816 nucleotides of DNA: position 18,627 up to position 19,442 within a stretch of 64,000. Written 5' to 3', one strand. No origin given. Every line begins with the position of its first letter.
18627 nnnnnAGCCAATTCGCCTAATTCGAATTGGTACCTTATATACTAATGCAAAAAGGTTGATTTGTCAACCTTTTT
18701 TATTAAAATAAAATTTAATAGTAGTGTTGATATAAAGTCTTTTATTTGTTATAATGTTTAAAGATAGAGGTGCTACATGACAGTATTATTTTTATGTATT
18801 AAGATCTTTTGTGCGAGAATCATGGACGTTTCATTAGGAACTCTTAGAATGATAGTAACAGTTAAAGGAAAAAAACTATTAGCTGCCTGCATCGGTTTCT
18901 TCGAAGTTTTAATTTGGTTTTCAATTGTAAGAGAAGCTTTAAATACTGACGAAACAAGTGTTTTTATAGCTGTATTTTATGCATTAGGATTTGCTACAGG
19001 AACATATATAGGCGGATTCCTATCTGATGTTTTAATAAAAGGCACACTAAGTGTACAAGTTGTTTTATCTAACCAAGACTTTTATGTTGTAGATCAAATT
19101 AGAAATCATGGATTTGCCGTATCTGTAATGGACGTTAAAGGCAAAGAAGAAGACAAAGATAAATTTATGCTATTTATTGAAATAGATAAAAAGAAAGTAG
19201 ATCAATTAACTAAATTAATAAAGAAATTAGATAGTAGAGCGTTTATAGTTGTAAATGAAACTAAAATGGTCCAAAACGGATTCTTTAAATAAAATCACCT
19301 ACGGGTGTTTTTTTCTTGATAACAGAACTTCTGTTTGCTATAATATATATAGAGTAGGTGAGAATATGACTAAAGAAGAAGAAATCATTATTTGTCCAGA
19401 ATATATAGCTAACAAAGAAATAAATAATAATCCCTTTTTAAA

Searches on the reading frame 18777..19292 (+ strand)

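Call 82: search_protein_families(library=pfam, proteins=[window:18777-19292:+], max_evalue=0.001)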
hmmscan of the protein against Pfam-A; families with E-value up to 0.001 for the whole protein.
window:18777-19292:+ (171 aa): 2 families
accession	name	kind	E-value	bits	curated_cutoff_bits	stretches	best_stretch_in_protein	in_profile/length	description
PF18955.5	DUF5698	-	2.2e-19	70.1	27.5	1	22-79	1-57/58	Domain of unknown function (DUF5698)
PF10035.14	DUF2179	-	5.9e-09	36.1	22.8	1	115-165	3-53/55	Uncharacterized protein conserved in bacteria (DUF2179)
